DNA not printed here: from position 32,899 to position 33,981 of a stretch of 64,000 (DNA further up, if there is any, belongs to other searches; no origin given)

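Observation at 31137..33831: Overlapping four-gene operon of nucleotide-acting enzymes: CYTH-like, NTase-like, NUDIX, P-loop kinase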

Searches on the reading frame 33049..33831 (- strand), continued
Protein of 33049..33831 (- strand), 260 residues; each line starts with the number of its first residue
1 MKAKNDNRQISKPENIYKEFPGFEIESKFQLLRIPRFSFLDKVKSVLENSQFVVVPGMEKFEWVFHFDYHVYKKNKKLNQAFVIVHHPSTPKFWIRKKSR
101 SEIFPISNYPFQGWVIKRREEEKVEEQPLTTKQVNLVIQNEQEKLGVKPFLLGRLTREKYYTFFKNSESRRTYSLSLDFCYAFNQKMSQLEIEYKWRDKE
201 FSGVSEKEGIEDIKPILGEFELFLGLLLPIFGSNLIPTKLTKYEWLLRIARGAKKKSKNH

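Call 22: search_protein_families(library=ncbifam, proteins=[L007:448-1281:+, L007:1259-2251:+, L007:2226-3281:+, L007:6048-7022:+, L007:6985-7773:+, L007:7782-8762:+, L007:8764-9765:+, L007:5433-6047:+, L007:4895-5428:+, L007:7-447:+], max_evalue=0.001)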
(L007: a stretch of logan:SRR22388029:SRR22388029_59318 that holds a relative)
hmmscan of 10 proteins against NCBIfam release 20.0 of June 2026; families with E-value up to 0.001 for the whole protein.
L007:448-1281:+ (277 aa): 16 families
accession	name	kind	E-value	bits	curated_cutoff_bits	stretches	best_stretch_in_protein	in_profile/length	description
NF011405.0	PRK14830.1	equivalog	1.9e-50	171.8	304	1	42-277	23-250/251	undecaprenyl pyrophosphate synthase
NF011407.0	PRK14833.1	equivalog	4.8e-46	157.3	325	1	40-276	3-230/233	di-trans,poly-cis-decaprenylcistransferase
NF011408.0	PRK14834.1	equivalog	9e-46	156.3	348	1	41-276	17-244/252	isoprenyl transferase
NF011406.0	PRK14831.1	subfamily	1.8e-44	151.8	375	1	43-277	25-251/256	undecaprenyl pyrophosphate synthase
TIGR00055.1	uppS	equivalog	2.2e-43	148.3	109.55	1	43-276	3-228/228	polyprenyl diphosphate synthase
NF011409.0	PRK14835.1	equivalog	2.4e-41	141.9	425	1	39-277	42-279/279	isoprenyl transferase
NF011412.0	PRK14839.1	equivalog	7e-41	140.2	334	1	43-276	11-227/240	di-trans,poly-cis-decaprenylcistransferase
NF011404.0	PRK14829.1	equivalog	1.1e-37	129.7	372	1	31-277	21-258/260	isoprenyl transferase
NF011414.0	PRK14841.1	equivalog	5e-36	124.5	401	1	43-276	5-228/233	isoprenyl transferase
NF011411.0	PRK14838.1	equivalog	1.4e-34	119.5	417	1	43-277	14-238/244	isoprenyl transferase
NF011403.0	PRK14828.1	equivalog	2.4e-34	118.9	348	1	42-277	29-258/258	isoprenyl transferase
NF011413.0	PRK14840.1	equivalog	5.7e-30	104.8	410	1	43-277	20-250/250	isoprenyl transferase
NF011402.0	PRK14827.1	equivalog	5.6e-29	101.4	535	1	43-277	69-295/296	decaprenyl diphosphate synthase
NF011410.0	PRK14837.1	equivalog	1.2e-28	100.3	342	1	43-277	8-230/230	undecaprenyl pyrophosphate synthase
NF007596.1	PRK10240.1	equivalog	5.8e-28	97.9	418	1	39-276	13-242/251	(2E,6E)-farnesyl-diphosphate-specific ditrans,polycis-undecaprenyl-diphosphate synthase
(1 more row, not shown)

L007:1259-2251:+ (330 aa): 20 families
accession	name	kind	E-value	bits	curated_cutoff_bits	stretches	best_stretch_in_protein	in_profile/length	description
TIGR00549.1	mevalon_kin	equivalog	4.2e-62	210.1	163.05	1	14-276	1-269/276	mevalonate kinase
NF003036.0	PRK03926.1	equivalog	7e-52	176.4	403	1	10-319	2-300/302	mevalonate kinase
NF040957.1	Arch_PMK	equivalog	3.7e-19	69.4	500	1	11-318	1-316/316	phosphomevalonate kinase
TIGR01220.1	Pmev_kin_Gr_pos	equivalog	1.6e-15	57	165.7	1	97-158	117-178/358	phosphomevalonate kinase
NF002288.1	PRK01212.1-4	equivalog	2e-12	46.8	194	1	67-161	61-153/303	homoserine kinase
NF003006.0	PRK03817.1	equivalog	2.2e-12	46.6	443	1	10-246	2-248/352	galactokinase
TIGR00191.1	thrB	equivalog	2.4e-12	46.3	168.25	1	65-146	62-135/304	homoserine kinase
TIGR01920.1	Shik_kin_archae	equivalog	1.4e-10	41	126.85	1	36-137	20-122/266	shikimate kinase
TIGR01219.1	Pmev_kin_ERG8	equivalog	4.7e-09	35.7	376.95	0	97-128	155-186/456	phosphomevalonate kinase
TIGR00131.1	gal_kin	equivalog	7.1e-09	35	226.65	1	78-145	104-172/388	galactokinase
NF040725.1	panto_kin_Meth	equivalog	2.9e-08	33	380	1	86-216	87-218/286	pantoate kinase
NF049969.1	GlMnHpPKinHddA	equivalog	5.1e-08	32.7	600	1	61-156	75-170/338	D-glycero-D-manno-heptose 7-phosphate kinase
NF003705.0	PRK05322.1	equivalog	1.3e-07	30.7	385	1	72-143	100-171/388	galactokinase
NF009948.0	PRK13412.1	equivalog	1.9e-07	29.2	721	1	83-155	725-793/974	bifunctional fucokinase/fucose-1-phosphate guanylyltransferase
NF001816.0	PRK00555.1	equivalog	1.2e-06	27.7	509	1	82-143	89-150/363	galactokinase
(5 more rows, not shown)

L007:2226-3281:+ (351 aa): 8 families
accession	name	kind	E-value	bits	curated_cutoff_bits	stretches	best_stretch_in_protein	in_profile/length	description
NF049969.1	GlMnHpPKinHddA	equivalog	1.9e-16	60.4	600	1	16-313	3-302/338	D-glycero-D-manno-heptose 7-phosphate kinase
NF009948.0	PRK13412.1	equivalog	1e-12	46.6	721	1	103-314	725-934/974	bifunctional fucokinase/fucose-1-phosphate guanylyltransferase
TIGR00549.1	mevalon_kin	equivalog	1.1e-11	44.7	163.05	1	49-311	22-273/276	mevalonate kinase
NF003036.0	PRK03926.1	equivalog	8.8e-10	38.1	403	1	95-179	66-145/302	mevalonate kinase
NF003006.0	PRK03817.1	equivalog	8.7e-07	28.2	443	1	48-145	26-128/352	galactokinase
TIGR01920.1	Shik_kin_archae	equivalog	5e-05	22.8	126.85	1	45-180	17-142/266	shikimate kinase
NF001816.0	PRK00555.1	equivalog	0.00011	21.2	509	0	93-178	79-161/363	galactokinase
TIGR00131.1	gal_kin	equivalog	0.00016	20.7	226.65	0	102-178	107-180/388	galactokinase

L007:6048-7022:+ (324 aa): 20 families
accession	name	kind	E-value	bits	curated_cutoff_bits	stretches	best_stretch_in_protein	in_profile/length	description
NF003036.0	PRK03926.1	equivalog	2.5e-83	279.6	403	1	5-324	2-299/302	mevalonate kinase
TIGR00549.1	mevalon_kin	equivalog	3.3e-64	217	163.05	1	9-291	1-276/276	mevalonate kinase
TIGR01220.1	Pmev_kin_Gr_pos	equivalog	9e-34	117.1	165.7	2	6-172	2-180/358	phosphomevalonate kinase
NF040957.1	Arch_PMK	equivalog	2.3e-27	96.4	500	1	7-324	2-316/316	phosphomevalonate kinase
NF003006.0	PRK03817.1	equivalog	4.5e-20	71.9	443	2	203-307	224-328/352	galactokinase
NF049969.1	GlMnHpPKinHddA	equivalog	2.1e-17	63.6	600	1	26-321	30-333/338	D-glycero-D-manno-heptose 7-phosphate kinase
TIGR00131.1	gal_kin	equivalog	2.1e-15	56.6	226.65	2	227-310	283-368/388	galactokinase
NF002288.1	PRK01212.1-4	equivalog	1.4e-13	50.6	194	1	81-307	61-281/303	homoserine kinase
NF003705.0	PRK05322.1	equivalog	1.4e-13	50.3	385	2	227-312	282-369/388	galactokinase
NF003472.0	PRK05101.1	equivalog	2e-13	50.1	499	2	4-138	20-154/382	galactokinase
TIGR01920.1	Shik_kin_archae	equivalog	2.4e-13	50.1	126.85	1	69-312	42-264/266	shikimate kinase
TIGR00191.1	thrB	equivalog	2e-10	40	168.25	1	63-306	43-279/304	homoserine kinase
NF009948.0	PRK13412.1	equivalog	9.2e-10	36.8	721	1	94-298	724-941/974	bifunctional fucokinase/fucose-1-phosphate guanylyltransferase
NF001816.0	PRK00555.1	equivalog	1.6e-09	37.2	509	1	228-307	259-339/363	galactokinase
NF002870.0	PRK03188.1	equivalog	2.9e-08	32.8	286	1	82-320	79-301/310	4-(cytidine 5'-diphospho)-2-C-methyl-D-erythritol kinase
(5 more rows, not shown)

L007:6985-7773:+ (262 aa): 11 families
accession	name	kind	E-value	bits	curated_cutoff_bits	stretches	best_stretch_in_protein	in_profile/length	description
TIGR01490.1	HAD-SF-IB-hyp1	subfamily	4e-24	86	98.3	1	25-226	2-197/202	HAD-IB family hydrolase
NF052360.1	HolPasePseu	equivalog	2.8e-16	59.9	280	1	25-244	4-216/218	histidinol-phosphatase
NF052359.1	HolPaseNeis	equivalog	1.7e-09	37.7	400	1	25-243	4-218/221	histidinol-phosphatase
TIGR01488.1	HAD-SF-IB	subfamily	1e-08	35.4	45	1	25-219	2-177/177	HAD-IB family phosphatase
TIGR01486.1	HAD-SF-IIB-MPGP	subfamily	3.2e-07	29.9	164.75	1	182-234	177-230/257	mannosyl-3-phosphoglycerate phosphatase family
TIGR01491.1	HAD-SF-IB-PSPlk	hypoth_equivalog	2.6e-05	24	151.9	1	54-237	19-200/201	phosphoserine phosphatase-like hydrolase, archaeal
TIGR02461.1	osmo_MPG_phos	equivalog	3.5e-05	24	244.35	1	186-225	187-226/227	mannosyl-3-phosphoglycerate phosphatase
TIGR00338.1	serB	equivalog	4.6e-05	23.1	144.15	1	117-218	82-186/219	phosphoserine phosphatase SerB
TIGR01484.1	HAD-SF-IIB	subfamily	0.00032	20.8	41.8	0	170-223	163-219/221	HAD-IIB family hydrolase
TIGR00099.1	Cof-subfamily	subfamily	0.00033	20.3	137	0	184-228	186-232/256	Cof-type HAD-IIB family hydrolase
NF008350.0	PRK11133.1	equivalog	0.00061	19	413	1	95-218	160-282/324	phosphoserine phosphatase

L007:7782-8762:+ (326 aa): 8 families
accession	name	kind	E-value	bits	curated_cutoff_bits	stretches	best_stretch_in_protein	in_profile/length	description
TIGR01240.1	mevDPdecarb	equivalog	6.6e-86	288.1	171.35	1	3-301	1-301/305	diphosphomevalonate decarboxylase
NF040704.1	IPP_alt_MvaD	equivalog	1e-61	208.9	475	1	4-306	3-302/323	phosphomevalonate decarboxylase MvaD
NF040847.1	mev_decarb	equivalog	3.2e-16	59.5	560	1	12-293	45-324/350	bisphosphomevalonate decarboxylase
NF040848.1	mev_kinase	equivalog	1.6e-12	47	440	1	99-309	106-310/323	mevalonate-3-kinase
TIGR01920.1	Shik_kin_archae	equivalog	2.3e-05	23.9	126.85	1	67-130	49-112/266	shikimate kinase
TIGR00549.1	mevalon_kin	equivalog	6.2e-05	22.6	163.05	1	69-134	64-127/276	mevalonate kinase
NF002288.1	PRK01212.1-4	equivalog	0.00061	18.9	194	0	76-141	65-130/303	homoserine kinase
TIGR02923.1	AhaC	equivalog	0.00087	18.7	240.5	0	160-228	86-157/348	ATP synthase A1 subunit C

L007:8764-9765:+ (333 aa): 6 families
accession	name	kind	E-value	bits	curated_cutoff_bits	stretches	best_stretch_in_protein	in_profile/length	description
TIGR02151.1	IPP_isom_2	equivalog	1.8e-127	425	281.3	1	3-330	1-336/338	type 2 isopentenyl-diphosphate Delta-isomerase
TIGR02708.1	L_lactate_ox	equivalog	9e-08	31.5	645.5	1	255-329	284-359/367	L-lactate oxidase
NF008398.0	PRK11197.1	subfamily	3.7e-06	25.9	376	1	253-330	298-377/381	L-lactate dehydrogenase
TIGR03966.1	actino_HemFlav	equivalog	7.3e-06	24.9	470.85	1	196-329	260-378/385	pre-mycofactocin synthase MftD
TIGR01302.1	IMP_dehydrog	equivalog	7.9e-05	21.7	481.5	1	238-280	308-353/450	IMP dehydrogenase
NF033901.1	L_lactate_LldD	exception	0.00016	20.8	550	1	252-329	297-376/377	FMN-dependent L-lactate dehydrogenase LldD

L007:5433-6047:+ (204 aa): 1 family
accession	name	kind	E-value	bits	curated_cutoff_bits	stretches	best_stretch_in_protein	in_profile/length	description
TIGR00041.1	DTMP_kinase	equivalog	6e-09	35.9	83.25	0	76-189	80-193/196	dTMP kinase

L007:4895-5428:+ (177 aa): 16 families
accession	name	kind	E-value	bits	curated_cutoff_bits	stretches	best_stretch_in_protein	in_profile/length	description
TIGR00586.1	mutt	equivalog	7.5e-07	29.2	97.9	1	44-95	11-64/129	8-oxo-dGTP diphosphatase MutT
NF001936.0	PRK00714.1-3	equivalog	3.9e-06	26.8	118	1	44-93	14-65/155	RNA pyrophosphohydrolase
NF006530.0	PRK08999.1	equivalog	4.2e-06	26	245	1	38-94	6-64/315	Nudix family hydrolase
NF001938.0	PRK00714.1-5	equivalog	5.6e-06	25.8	116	1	56-95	32-77/172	RNA pyrophosphohydrolase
NF008044.0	PRK10776.1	equivalog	7.3e-06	25.9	148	1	61-117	29-85/130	8-oxo-dGTP diphosphatase MutT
NF041652.1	Nud_hyd_Dein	equivalog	2.8e-05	24.4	200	1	42-92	18-72/152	Nudix hydrolase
NF001937.0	PRK00714.1-4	equivalog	3e-05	23.7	139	1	40-93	11-61/161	RNA pyrophosphohydrolase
NF003787.0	PRK05379.1-4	equivalog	4.1e-05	22.7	449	1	52-104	221-274/346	bifunctional nicotinamide-nucleotide adenylyltransferase/Nudix hydroxylase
NF003786.0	PRK05379.1-2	equivalog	6e-05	22.4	397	1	53-106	233-286/354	bifunctional nicotinamide-nucleotide adenylyltransferase/Nudix hydroxylase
NF003785.0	PRK05379.1-1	equivalog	9.5e-05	21.7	418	1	52-100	217-265/347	bifunctional nicotinamide-nucleotide adenylyltransferase/Nudix hydroxylase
NF003788.0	PRK05379.1-5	equivalog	0.00013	21.4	354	1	51-104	225-279/351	bifunctional nicotinamide-nucleotide adenylyltransferase/Nudix hydroxylase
TIGR02705.1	nudix_YtkD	equivalog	0.00019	21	154.4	1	43-90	28-72/156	RNA deprotection pyrophosphohydrolase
NF001934.0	PRK00714.1-1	equivalog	0.00045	19.7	241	1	42-92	13-60/176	RNA pyrophosphohydrolase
NF012016.0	PRK15472.1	equivalog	0.00053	19.7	95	1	63-90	31-58/141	nucleoside triphosphatase NudI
NF001935.0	PRK00714.1-2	equivalog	0.0006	19.3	259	1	62-92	30-60/183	RNA pyrophosphohydrolase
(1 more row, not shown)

L007:7-447:+ (146 aa): 14 families
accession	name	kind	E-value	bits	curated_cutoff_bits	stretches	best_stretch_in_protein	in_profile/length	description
NF040698.1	IdsA_Meth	equivalog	1.1e-30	106.9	468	1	1-146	191-328/328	short chain isoprenyl diphosphate synthase IdsA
NF041003.1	GGPP_syn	equivalog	9.8e-20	70.9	500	1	2-145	189-325/326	geranylgeranyl diphosphate synthase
NF040789.2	gerfarn_diphsyn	equivalog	1.8e-19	70.1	560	1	2-145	209-344/345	geranylfarnesyl diphosphate synthase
NF008140.0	PRK10888.1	equivalog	9.2e-18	64.6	412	1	1-116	185-297/323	octaprenyl diphosphate synthase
TIGR02748.1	GerC3_HepT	equivalog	3.3e-16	59.3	456.55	1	2-144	185-317/319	heptaprenyl diphosphate synthase component II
TIGR02749.1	prenyl_cyano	equivalog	5.2e-16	58.6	383.2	1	5-144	192-320/322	solanesyl diphosphate synthase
NF045628.1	HxpDPsynlarge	equivalog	8.7e-15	54.5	500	1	4-124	179-293/311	hexaprenyl-diphosphate synthase large subunit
NF041169.1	f2_encap_cargo4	exception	6.7e-14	51.9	450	1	1-145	194-333/334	family 2 encapsulin nanocompartment cargo protein polyprenyl transferase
NF042417.1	NPPPS_Mycobact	equivalog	3.1e-13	49.5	600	1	2-145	198-334/335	nonaprenyl/(2E,6E)-farnesyl/geranylgeranyl diphosphat synthase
NF045485.1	FPPsyn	subfamily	2.6e-10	39.9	275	1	1-57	189-245/288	farnesyl diphosphate synthase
NF042416.1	GFPPS_Mycobact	equivalog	1.2e-08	34.4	600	1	3-119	209-326/350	bifunctional (2E,6E)-farnesyl/geranyl diphosphate synthase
NF045549.1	GGPPsyn_IdsB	equivalog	5.6e-08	32.2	475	1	2-114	211-321/346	geranylgeranyl diphosphate synthase IdsB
NF045685.1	GGPPSynCrtE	equivalog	3.4e-07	29.6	460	1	1-55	194-248/293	geranylgeranyl diphosphate synthase CrtE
NF007877.0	PRK10581.1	equivalog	1.8e-05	24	321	1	5-55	201-251/299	(2E,6E)-farnesyl diphosphate synthase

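Call 23: predict_structure(alignment_id=A1)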
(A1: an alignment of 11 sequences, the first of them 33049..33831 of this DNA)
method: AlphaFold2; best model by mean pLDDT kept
length: 260 residues; sequences in the alignment: 11
mean_pLDDT: 86.5   pTM: 0.84
mean pLDDT of the five models: 86.5, 86.3, 85.3, 83.4, 82.9
residues with pLDDT >= 90: 160; 70-90: 70; 50-70: 19; < 50: 11
segments of 3 or more residues with pLDDT < 50: 1-4, 206-209
pLDDT, mean of each block of 10 residues (from residue 1): 47 85 93 76 84 88 92 94 92 94 85 91 94 96 96 95 93 94 94 93 56 89 85 83 94 66
secondary structure, 60 per line:
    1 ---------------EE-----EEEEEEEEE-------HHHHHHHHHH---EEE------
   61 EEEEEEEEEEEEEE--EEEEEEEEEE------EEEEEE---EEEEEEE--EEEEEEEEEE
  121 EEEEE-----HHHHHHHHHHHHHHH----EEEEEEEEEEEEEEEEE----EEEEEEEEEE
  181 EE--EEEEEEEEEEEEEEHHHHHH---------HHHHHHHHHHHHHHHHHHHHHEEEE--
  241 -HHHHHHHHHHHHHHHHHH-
elements in order: E23-31 H39-48 E52-54 E61-74 E77-86 E93-98 E102-108 E111-125 H131-145 E150-166 E171-182 E185-198 H199-204 H214-234 E235-238 H242-259

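Call 27: find_related_loci(query=A1, collection=genome_contigs, flank=10000)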
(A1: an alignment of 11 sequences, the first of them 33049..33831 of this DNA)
Query A1 (260 aa) in genome_contigs; peptide patterns used: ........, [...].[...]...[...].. (x = any residue, [..] = any of these).
16 stretches matched a pattern; 2 encode a relative of the query (tblastn E <= 1e-3); 2 distinct loci.
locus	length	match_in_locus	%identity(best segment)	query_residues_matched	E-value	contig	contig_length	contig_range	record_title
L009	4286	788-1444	29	24-246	1e-14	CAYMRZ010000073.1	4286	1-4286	MAG TPA_asm: uncultured Bdellovibrionales bacterium isolate SRP332253_co1_286 genome assembly, contig: NODE_31715_length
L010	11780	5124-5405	40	152-249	6e-12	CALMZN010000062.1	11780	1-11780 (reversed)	MAG TPA_asm: uncultured bacterium isolate SRR5468112_bin.23_CONCOCT_v1.1_MAG genome assembly, contig: ERZ781236.1239, wh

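Call 31: search_protein_families(library=pfam, proteins=[L009:112-756:+, L009:743-1459:+, L009:1438-2481:+, L009:2483-3103:+, L009:3100-4011:+, L010:4030-4701:+, L010:4632-5417:+, L010:5461-6117:+, L010:6107-6775:-, L010:6762-7838:-], max_evalue=0.1)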
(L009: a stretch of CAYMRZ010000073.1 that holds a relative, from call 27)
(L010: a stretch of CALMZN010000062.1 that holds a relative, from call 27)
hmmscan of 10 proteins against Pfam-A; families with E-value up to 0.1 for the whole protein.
L009:112-756:+ (214 aa): 4 families
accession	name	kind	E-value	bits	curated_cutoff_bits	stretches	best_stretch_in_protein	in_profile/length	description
PF02223.23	Thymidylate_kin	-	3.8e-08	33.7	27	1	87-197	80-184/185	Thymidylate kinase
PF13207.12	AAA_17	-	0.041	14.6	27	0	10-39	1-30/136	AAA domain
PF02463.25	SMC_N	-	0.052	13.4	40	0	3-22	23-42/220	RecF/RecN/SMC N terminal domain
PF13479.12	AAA_24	-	0.089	13.1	27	0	7-28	5-26/195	AAA domain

L009:743-1459:+ (238 aa): 0 families

L009:1438-2481:+ (347 aa): 6 families
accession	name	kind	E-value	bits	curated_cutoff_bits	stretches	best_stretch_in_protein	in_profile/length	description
PF00534.26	Glycos_transf_1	-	1.5e-22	80.4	26.4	1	173-312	10-153/172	Glycosyl transferases group 1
PF13692.12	Glyco_trans_1_4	-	4.3e-17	63.1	27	1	180-310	3-136/142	Glycosyl transferases group 1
PF13439.12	Glyco_transf_4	-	5.6e-10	39.9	28.5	1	22-166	1-168/170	Glycosyltransferase Family 4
PF13524.12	Glyco_trans_1_2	-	2.4e-05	24.8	25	1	194-326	6-123/144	Glycosyl transferase-like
PF20706.3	GT4-conflict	-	0.01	15.3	26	1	244-299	273-327/385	Family 4 Glycosyltransferase in conflict systems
PF08984.16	DUF1858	-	0.097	13.2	32.2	0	293-322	4-32/59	Domain of unknown function (DUF1858)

L009:2483-3103:+ (206 aa): 1 family
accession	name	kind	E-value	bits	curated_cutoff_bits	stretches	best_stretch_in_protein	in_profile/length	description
PF00882.24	Zn_dep_PLPC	-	4.9e-06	27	26.8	1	12-82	7-93/167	Zinc dependent phospholipase C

L009:3100-4011:+ (303 aa): 1 family
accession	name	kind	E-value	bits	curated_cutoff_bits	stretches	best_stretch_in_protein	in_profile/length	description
PF02492.25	cobW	-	0.023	14.7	20.7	1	169-220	106-160/180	CobW/HypB/UreG, nucleotide-binding domain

L010:4030-4701:+ (223 aa): 1 family
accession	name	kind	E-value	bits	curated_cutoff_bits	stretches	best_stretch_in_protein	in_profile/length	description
PF09359.15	VTC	-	0.021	14.8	23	1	55-155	65-174/235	VTC domain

L010:4632-5417:+ (261 aa): 0 families

L010:5461-6117:+ (218 aa): 1 family
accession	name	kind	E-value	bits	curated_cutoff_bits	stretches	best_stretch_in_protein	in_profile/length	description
PF00882.24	Zn_dep_PLPC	-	0.0015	19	26.8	1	25-95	26-96/167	Zinc dependent phospholipase C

L010:6107-6775:- (222 aa): 2 families
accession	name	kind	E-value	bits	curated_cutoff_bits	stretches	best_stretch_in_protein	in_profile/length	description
PF02585.22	PIG-L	-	5.3e-21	75.9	28.2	1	7-130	1-128/129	GlcNAc-PI de-N-acetylase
PF02635.20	DsrE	-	0.036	14.7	22.7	0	25-69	25-67/116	DsrE/DsrF-like family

L010:6762-7838:- (358 aa): 8 families
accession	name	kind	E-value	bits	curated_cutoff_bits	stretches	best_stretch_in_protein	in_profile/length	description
PF15632.11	ATPgrasp_Ter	-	1.1e-15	58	29.1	1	214-329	5-116/131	ATP-grasp in the biosynthetic pathway with Ter operon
PF02655.19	ATP-grasp_3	-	4.2e-11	43.6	23.2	1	116-303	1-160/160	ATP-grasp domain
PF21360.3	PylC-like_N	-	6e-10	39.6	27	1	33-105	24-96/96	PylC-like, N-terminal domain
PF02786.22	CPSase_L_D2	-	1.3e-08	35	19.8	2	263-325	141-206/211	Carbamoyl-phosphate synthase L chain, ATP binding domain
PF14397.11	ATPgrasp_ST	-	0.00019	21.2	31.4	1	108-181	11-84/278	Sugar-transfer associated ATP-grasp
PF13535.11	ATP-grasp_4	-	0.011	15.8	27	1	159-238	4-80/160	ATP-grasp domain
PF01071.24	GARS_A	-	0.013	15.7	27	0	263-300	150-189/194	Phosphoribosylglycinamide synthetase, ATP-grasp (A) domain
PF02222.28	ATP-grasp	-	0.043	13.9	27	0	262-307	125-170/179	ATP-grasp domain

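Call 38: list_cluster_members(proteins=[P0001, P0012, P0010, P0007])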
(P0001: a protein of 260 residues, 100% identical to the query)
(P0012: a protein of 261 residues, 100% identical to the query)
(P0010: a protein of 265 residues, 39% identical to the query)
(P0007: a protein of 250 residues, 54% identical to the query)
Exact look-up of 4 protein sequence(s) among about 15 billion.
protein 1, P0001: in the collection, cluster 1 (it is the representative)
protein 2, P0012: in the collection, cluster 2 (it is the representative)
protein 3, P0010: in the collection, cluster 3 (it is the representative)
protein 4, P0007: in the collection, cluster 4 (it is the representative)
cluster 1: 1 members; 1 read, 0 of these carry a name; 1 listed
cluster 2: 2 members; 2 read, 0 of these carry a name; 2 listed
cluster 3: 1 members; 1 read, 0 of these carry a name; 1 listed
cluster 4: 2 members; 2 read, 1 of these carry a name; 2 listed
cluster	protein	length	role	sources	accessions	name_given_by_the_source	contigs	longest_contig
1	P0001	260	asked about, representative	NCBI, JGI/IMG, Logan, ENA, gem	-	-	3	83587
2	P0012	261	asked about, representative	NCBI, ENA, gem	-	-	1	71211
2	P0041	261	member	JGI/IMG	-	-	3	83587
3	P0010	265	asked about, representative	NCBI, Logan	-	-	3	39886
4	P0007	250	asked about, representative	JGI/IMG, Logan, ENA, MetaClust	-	\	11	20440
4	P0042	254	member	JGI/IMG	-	-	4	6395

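Call 50: find_related_loci(query=A3, collection=metagenome_contigs, flank=10000)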
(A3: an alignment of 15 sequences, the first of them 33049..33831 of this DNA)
Query A3 (260 aa) in metagenome_contigs; peptide patterns used: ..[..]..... (x = any residue, [..] = any of these).
47 stretches matched a pattern; 8 encode a relative of the query (tblastn E <= 1e-3); 8 distinct loci.
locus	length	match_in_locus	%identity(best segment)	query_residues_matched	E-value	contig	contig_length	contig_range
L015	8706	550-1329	83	1-260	5e-136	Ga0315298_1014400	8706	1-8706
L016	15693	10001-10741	54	1-250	3e-82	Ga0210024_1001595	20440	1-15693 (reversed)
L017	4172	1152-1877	42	5-252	3e-54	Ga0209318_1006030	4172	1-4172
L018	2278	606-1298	32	16-246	5e-31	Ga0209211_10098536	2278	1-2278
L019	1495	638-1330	31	15-246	3e-24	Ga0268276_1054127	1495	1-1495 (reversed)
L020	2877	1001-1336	35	83-199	5e-17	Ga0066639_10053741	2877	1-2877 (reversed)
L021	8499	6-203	44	134-199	1e-12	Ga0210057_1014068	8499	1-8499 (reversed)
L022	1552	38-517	23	73-246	6e-6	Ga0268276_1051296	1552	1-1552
